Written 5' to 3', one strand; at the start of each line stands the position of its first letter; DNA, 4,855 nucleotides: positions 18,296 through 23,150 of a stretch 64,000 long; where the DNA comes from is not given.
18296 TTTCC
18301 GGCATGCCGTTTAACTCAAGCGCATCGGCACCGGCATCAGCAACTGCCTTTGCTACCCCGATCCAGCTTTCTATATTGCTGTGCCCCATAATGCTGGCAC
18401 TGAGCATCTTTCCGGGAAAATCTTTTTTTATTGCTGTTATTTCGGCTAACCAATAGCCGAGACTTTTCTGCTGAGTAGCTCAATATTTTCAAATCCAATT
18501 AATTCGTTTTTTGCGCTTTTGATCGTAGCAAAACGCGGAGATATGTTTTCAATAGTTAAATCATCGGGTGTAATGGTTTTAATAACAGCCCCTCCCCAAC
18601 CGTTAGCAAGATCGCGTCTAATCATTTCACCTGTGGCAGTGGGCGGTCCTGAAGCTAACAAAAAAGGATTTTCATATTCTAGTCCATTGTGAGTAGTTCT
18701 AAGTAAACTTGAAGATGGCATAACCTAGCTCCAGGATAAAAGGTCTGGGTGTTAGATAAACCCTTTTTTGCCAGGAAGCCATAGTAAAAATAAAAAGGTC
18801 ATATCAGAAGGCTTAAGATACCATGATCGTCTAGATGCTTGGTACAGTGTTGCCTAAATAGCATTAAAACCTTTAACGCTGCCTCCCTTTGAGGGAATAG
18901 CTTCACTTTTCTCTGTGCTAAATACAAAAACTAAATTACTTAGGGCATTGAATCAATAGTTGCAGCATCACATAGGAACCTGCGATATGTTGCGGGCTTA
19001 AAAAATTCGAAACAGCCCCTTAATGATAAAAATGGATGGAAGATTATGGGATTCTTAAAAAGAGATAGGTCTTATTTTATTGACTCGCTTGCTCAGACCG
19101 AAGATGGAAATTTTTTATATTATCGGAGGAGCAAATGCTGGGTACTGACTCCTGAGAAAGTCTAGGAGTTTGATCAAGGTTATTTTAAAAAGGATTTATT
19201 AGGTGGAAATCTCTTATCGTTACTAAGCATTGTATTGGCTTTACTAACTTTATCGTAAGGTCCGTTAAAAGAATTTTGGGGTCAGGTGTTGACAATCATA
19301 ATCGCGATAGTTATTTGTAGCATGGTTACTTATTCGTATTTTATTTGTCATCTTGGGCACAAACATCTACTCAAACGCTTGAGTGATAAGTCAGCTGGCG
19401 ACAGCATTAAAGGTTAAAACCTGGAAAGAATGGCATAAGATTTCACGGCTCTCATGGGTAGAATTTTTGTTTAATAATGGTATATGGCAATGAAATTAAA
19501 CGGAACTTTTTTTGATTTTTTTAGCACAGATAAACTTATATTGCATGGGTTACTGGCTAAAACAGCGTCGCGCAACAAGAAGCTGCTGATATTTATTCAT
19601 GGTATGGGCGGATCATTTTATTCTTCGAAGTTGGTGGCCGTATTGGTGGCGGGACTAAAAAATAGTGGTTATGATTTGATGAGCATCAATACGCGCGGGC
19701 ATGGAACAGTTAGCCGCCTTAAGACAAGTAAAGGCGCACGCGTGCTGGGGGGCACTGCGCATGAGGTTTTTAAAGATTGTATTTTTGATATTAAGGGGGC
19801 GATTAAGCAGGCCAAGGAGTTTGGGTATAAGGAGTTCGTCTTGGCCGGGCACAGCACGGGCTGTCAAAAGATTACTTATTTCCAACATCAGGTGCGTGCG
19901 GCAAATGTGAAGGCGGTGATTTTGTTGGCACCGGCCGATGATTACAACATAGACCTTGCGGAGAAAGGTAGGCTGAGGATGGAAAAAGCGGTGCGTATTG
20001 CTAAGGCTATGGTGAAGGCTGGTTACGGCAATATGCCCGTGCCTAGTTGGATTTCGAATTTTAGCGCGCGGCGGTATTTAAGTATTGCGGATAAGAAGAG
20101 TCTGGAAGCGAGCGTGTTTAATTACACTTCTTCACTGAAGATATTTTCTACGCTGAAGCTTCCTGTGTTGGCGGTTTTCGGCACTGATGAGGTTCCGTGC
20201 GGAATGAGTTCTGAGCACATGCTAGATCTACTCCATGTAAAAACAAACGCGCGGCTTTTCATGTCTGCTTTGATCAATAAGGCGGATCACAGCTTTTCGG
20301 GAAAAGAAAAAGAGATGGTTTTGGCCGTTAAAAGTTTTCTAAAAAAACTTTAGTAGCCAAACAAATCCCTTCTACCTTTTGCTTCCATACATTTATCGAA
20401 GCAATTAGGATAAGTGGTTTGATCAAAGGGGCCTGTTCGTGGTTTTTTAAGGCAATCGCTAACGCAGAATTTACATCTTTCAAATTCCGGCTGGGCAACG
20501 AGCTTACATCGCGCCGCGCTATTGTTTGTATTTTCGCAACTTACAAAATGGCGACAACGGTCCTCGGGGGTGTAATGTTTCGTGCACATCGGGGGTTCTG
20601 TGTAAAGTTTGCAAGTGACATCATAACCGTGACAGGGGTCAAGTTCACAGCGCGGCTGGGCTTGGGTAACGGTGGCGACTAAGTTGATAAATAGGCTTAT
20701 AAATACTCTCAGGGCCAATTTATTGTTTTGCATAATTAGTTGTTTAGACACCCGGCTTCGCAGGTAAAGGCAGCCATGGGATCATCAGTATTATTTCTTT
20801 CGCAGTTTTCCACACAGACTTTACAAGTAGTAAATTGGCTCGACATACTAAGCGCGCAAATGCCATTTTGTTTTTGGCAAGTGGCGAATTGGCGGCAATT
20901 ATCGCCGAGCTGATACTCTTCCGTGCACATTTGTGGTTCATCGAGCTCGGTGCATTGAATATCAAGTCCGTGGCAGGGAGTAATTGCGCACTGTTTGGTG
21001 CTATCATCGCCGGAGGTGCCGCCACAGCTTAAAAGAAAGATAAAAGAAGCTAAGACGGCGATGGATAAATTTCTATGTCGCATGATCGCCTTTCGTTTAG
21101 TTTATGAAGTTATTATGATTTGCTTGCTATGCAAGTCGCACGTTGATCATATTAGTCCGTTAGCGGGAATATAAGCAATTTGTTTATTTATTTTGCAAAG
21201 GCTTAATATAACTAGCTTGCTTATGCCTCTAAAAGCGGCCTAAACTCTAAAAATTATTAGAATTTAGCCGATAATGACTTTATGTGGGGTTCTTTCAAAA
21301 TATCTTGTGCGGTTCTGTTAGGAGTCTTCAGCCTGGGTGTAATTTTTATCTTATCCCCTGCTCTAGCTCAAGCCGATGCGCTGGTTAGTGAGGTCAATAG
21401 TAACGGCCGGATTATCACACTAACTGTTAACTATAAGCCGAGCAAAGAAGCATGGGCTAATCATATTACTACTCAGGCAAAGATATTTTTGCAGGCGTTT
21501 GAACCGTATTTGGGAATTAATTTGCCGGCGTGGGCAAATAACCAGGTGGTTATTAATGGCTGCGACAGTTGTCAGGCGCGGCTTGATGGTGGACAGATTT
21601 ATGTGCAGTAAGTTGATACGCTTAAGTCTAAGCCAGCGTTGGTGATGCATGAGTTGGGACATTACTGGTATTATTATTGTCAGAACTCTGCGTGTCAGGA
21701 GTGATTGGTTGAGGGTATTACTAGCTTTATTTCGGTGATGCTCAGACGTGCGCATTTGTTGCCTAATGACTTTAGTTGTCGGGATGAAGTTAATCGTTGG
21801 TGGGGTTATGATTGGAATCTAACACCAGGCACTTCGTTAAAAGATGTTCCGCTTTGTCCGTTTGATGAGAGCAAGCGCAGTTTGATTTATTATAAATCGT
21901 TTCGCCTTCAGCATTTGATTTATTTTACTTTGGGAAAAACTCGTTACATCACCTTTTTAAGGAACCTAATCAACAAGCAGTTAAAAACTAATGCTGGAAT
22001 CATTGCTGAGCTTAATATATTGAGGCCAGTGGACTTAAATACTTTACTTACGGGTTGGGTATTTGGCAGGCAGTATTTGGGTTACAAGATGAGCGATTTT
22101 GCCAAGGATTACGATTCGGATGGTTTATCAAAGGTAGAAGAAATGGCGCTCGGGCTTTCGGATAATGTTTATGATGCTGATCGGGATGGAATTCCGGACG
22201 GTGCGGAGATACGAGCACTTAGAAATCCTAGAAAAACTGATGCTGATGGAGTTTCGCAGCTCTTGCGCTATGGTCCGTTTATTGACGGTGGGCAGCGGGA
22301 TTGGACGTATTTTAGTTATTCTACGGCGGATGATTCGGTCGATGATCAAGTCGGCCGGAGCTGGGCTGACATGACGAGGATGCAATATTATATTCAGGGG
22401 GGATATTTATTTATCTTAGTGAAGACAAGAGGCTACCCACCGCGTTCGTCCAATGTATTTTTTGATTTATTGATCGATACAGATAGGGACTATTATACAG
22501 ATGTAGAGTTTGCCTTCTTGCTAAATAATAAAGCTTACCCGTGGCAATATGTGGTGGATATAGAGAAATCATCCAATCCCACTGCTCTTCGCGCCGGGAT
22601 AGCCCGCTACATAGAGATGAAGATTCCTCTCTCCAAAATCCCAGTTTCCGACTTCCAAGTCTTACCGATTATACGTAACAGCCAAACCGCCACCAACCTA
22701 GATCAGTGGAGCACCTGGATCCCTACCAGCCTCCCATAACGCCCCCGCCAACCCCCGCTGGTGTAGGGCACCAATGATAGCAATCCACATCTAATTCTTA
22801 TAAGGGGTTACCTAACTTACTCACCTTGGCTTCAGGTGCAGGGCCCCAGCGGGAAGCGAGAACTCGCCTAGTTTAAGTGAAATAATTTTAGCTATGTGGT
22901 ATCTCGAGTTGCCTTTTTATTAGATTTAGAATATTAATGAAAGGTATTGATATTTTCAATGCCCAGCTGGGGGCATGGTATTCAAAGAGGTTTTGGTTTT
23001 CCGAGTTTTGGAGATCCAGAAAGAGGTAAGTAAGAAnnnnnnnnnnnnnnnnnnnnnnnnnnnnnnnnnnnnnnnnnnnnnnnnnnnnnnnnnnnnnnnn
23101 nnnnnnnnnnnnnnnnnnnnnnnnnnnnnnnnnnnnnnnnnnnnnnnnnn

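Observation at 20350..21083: Tandem pair of secreted ten-cysteine proteins (one a lipoprotein) with a shared Cys framework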

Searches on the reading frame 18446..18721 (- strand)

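Call 12: search_protein_families(library=pfam, proteins=[window:18446-18721:-], max_evalue=0.01)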
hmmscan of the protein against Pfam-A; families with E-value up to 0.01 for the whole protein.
window:18446-18721:- (91 aa): 1 family
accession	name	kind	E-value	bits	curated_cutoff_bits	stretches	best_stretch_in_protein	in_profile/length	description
PF01180.27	DHO_dh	-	1.7e-05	24.6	27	1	7-79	2-73/291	Dihydroorotate dehydrogenase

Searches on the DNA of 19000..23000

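Call 88: search_rna_families(source=window, start=19000, end=23000, threshold=evalue, max_evalue=1)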
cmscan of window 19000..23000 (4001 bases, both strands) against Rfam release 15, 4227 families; matches with E-value up to 1: 0.
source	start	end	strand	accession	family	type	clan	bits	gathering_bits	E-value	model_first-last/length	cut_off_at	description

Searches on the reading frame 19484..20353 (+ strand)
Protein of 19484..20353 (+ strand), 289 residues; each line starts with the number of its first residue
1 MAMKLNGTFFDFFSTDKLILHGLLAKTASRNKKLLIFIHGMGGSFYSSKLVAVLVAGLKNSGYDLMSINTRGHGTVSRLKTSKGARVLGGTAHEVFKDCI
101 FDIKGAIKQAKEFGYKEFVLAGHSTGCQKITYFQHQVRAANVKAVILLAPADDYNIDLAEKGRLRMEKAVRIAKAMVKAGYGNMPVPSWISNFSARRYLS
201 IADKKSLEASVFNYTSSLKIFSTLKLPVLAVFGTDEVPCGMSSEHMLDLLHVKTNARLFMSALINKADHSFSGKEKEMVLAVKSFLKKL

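Call 12: search_protein_families(library=pfam, proteins=[window:19484-20353:+], max_evalue=0.01)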
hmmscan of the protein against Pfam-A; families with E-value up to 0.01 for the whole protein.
window:19484-20353:+ (289 aa): 5 families
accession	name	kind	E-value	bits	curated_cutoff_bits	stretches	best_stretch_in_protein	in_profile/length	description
PF08538.16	DUF1749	-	8.6e-17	61.6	24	1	29-286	28-298/299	Protein of unknown function (DUF1749)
PF12146.15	Hydrolase_4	-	2.5e-11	43.8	27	1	31-165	3-118/239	Serine aminopeptidase, S33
PF00561.26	Abhydrolase_1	-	1.9e-08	34.7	25.8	1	34-157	2-108/245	alpha/beta hydrolase fold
PF12697.13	Abhydrolase_6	-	2e-07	32.4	26.3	1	35-200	1-132/217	Alpha/beta hydrolase family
PF06821.19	Ser_hydrolase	-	0.00061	20.2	22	1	114-154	53-94/172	Serine hydrolase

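Call 81: list_cluster_members(proteins=[P0001, window:20353-20733:-, window:20353-20751:-, window:19484-20350:+, window:21282-21608:+, window:21705-22736:+])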
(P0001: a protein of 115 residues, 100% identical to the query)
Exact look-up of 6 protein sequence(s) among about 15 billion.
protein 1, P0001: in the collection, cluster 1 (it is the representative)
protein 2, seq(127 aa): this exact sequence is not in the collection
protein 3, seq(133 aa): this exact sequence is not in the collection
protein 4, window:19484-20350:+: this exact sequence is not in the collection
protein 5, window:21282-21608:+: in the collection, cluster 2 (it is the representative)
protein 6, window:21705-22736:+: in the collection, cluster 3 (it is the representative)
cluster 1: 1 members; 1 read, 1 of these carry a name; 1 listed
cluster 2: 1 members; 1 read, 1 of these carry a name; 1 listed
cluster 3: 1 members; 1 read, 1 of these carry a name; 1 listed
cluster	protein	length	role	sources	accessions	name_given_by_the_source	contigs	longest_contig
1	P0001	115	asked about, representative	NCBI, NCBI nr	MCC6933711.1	MAG: hypothetical protein IT292_10755 [Deltaproteobacteria bacterium] | hypothetical protein [Deltaproteobacteria bacterium]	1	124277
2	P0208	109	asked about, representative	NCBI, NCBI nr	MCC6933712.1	MAG: hypothetical protein IT292_10760 [Deltaproteobacteria bacterium] | hypothetical protein [Deltaproteobacteria bacterium]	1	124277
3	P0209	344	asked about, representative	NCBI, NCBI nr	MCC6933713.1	MAG: hypothetical protein IT292_10765 [Deltaproteobacteria bacterium] | hypothetical protein [Deltaproteobacteria bacterium]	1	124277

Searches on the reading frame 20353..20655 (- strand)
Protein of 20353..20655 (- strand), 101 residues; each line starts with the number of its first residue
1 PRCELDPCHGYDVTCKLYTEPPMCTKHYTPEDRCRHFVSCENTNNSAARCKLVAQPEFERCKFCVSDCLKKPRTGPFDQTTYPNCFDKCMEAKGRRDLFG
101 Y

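Call 61: predict_structure(alignment_id=A5)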
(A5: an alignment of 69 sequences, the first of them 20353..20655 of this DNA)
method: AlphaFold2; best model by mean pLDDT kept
length: 101 residues; sequences in the alignment: 69
mean_pLDDT: 83.1   pTM: 0.70
mean pLDDT of the five models: 83.1, 80.5, 79.8, 76.7, 76.1
residues with pLDDT >= 90: 42; 70-90: 40; 50-70: 17; < 50: 2
segments of 3 or more residues with pLDDT < 50: none
pLDDT, mean of each block of 10 residues (from residue 1): 90 91 86 93 75 93 91 64 85 67 45
secondary structure, 60 per line:
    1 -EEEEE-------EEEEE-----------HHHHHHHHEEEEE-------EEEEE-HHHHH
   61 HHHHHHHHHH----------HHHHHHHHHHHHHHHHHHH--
elements in order: E2-6 E14-18 H30-37 E38-42 E50-54 H56-70 H81-99

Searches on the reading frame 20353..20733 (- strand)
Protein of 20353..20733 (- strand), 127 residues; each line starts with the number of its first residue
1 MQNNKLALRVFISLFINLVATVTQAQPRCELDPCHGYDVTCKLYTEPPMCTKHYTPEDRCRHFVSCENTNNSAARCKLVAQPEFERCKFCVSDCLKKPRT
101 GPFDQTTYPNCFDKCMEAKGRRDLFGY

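Call 5: search_protein_families(library=pfam, proteins=[window:20353-20733:-], max_evalue=10)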
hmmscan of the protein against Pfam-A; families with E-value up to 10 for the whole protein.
seq(127 aa): 0 families

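Call 6: find_homologous_proteins(query=window:20353-20733:-, max_evalue=0.01)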
Query seq(127 aa): 1 candidates shared short words with the query, none scored E <= 0.01.

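Call 7: search_protein_families(library=ncbifam, proteins=[window:20353-20733:-], max_evalue=10)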
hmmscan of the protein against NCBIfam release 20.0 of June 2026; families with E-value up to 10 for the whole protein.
seq(127 aa): 0 families

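Call 69: search_protein_families(library=phrogs, proteins=[window:20353-20733:-], max_evalue=1)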
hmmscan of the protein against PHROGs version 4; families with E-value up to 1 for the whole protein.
window:20353-20733:- (127 aa): 0 families

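Call 70: search_protein_families(library=padloc, proteins=[window:20353-20733:-], max_evalue=1)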
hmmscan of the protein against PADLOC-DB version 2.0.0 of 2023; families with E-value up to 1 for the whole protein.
window:20353-20733:- (127 aa): 0 families

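Call 86: find_related_loci(query=window:20353-20733:-, collection=metagenome_contigs, flank=4000)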
Query window:20353-20733:- (127 aa) in metagenome_contigs; peptide patterns used: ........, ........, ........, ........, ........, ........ (x = any residue, [..] = any of these).
600 stretches matched a pattern, but none encodes a relative of the query by tblastn (E <= 1e-3).
